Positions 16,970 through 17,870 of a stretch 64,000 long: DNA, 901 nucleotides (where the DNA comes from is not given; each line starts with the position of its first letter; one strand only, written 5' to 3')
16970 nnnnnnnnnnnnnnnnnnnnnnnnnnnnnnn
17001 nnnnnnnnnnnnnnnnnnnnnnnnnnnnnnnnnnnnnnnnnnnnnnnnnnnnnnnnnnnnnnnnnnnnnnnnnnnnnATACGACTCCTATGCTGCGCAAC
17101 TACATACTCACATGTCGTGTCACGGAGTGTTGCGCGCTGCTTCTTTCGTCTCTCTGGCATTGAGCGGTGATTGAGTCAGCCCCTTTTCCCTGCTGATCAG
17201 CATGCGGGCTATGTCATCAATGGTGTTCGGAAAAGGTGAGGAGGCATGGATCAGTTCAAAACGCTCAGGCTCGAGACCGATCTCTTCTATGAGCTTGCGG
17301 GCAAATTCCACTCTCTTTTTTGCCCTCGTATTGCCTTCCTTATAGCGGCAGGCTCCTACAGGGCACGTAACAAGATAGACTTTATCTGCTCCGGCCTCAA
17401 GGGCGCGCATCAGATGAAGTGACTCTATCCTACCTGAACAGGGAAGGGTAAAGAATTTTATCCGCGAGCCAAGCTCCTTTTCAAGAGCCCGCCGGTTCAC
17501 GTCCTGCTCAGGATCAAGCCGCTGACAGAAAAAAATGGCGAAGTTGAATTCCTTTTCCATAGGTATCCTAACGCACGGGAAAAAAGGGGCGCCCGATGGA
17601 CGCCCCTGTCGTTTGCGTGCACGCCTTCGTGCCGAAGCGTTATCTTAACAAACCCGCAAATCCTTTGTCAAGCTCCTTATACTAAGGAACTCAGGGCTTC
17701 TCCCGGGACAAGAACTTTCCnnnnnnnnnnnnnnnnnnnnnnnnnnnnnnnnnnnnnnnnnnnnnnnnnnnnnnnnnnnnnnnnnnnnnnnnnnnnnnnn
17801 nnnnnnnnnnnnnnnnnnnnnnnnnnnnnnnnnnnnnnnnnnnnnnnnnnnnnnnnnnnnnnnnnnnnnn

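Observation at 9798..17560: mvhD-metV-metF sit in one tightly packed operon with a split archaeal-type glutamate synthase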

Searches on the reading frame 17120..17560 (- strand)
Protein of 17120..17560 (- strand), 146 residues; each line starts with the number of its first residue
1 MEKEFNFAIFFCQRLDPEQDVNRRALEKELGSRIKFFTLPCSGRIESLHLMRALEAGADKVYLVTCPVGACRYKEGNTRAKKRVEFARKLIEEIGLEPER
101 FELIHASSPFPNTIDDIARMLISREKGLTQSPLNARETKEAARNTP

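Call 3: search_protein_families(library=pfam, proteins=[window:17120-17560:-], max_evalue=0.01)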
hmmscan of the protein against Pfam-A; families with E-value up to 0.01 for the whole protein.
window:17120-17560:- (146 aa): 1 family
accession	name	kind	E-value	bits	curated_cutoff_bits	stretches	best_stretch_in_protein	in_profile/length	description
PF02662.21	FlpD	-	2.2e-23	83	22.3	1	26-120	20-114/123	Methyl-viologen-reducing hydrogenase, delta subunit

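Call 4: search_protein_families(library=ncbifam, proteins=[window:17120-17560:-], max_evalue=0.01)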
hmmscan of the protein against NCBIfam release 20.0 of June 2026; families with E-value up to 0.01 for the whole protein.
window:17120-17560:- (146 aa): 3 families
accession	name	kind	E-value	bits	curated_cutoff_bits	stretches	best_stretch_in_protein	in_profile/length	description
NF045873.1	F420_non_VhuD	exception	9.1e-18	64.6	215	1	32-134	29-131/132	F420-non-reducing hydrogenase iron-sulfur subunit VhuD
NF040770.1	hetero_SS_HdrA2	exception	5.7e-15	54.5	1100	1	35-114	678-757/777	CoB-CoM heterodisulfide reductase HdrA2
NF041891.1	hdrA_Methbact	equivalog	0.0021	16.3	1300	1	33-111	671-744/762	ferredoxin:CoB-CoM heterodisulfide reductase subunit HdrA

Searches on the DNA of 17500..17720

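Call 12: search_rna_families(source=window, start=17500, end=17720, threshold=evalue, max_evalue=10, show_alignments=3)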
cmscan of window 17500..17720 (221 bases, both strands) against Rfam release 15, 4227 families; matches with E-value up to 10: 7.
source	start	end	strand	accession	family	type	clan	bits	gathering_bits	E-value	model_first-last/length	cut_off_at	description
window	17578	17694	-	RF04182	GibS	Gene; sRNA;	-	20.6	115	0.71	1-142/142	no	GibS sRNA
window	17564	17653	-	RF02621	BSnc120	Gene; sRNA;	-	17.8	114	0.15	1-88/88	no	Brucella sRNA 120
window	17512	17557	+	RF02923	HTH-XRE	Cis-reg;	-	16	49.8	1.2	1-78/78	no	HTH-XRE RNA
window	17583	17609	-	RF02069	STnc70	Gene; sRNA;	-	14.8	40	0.74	115-141/149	no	Enterobacterial sRNA STnc70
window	17580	17607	-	RF00489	ctRNA_p42d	Gene; antisense;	-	14.6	50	1.7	1-46/46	no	ctRNA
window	17570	17627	-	RF02880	MH_s15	Gene; sRNA;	-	11.9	123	0.55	1-61/277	no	Mesorhizobail RNA 15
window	17533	17607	+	RF00646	mir-204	Gene; miRNA;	-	10.9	48.4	5.8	1-89/89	no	mir-204 microRNA precursor family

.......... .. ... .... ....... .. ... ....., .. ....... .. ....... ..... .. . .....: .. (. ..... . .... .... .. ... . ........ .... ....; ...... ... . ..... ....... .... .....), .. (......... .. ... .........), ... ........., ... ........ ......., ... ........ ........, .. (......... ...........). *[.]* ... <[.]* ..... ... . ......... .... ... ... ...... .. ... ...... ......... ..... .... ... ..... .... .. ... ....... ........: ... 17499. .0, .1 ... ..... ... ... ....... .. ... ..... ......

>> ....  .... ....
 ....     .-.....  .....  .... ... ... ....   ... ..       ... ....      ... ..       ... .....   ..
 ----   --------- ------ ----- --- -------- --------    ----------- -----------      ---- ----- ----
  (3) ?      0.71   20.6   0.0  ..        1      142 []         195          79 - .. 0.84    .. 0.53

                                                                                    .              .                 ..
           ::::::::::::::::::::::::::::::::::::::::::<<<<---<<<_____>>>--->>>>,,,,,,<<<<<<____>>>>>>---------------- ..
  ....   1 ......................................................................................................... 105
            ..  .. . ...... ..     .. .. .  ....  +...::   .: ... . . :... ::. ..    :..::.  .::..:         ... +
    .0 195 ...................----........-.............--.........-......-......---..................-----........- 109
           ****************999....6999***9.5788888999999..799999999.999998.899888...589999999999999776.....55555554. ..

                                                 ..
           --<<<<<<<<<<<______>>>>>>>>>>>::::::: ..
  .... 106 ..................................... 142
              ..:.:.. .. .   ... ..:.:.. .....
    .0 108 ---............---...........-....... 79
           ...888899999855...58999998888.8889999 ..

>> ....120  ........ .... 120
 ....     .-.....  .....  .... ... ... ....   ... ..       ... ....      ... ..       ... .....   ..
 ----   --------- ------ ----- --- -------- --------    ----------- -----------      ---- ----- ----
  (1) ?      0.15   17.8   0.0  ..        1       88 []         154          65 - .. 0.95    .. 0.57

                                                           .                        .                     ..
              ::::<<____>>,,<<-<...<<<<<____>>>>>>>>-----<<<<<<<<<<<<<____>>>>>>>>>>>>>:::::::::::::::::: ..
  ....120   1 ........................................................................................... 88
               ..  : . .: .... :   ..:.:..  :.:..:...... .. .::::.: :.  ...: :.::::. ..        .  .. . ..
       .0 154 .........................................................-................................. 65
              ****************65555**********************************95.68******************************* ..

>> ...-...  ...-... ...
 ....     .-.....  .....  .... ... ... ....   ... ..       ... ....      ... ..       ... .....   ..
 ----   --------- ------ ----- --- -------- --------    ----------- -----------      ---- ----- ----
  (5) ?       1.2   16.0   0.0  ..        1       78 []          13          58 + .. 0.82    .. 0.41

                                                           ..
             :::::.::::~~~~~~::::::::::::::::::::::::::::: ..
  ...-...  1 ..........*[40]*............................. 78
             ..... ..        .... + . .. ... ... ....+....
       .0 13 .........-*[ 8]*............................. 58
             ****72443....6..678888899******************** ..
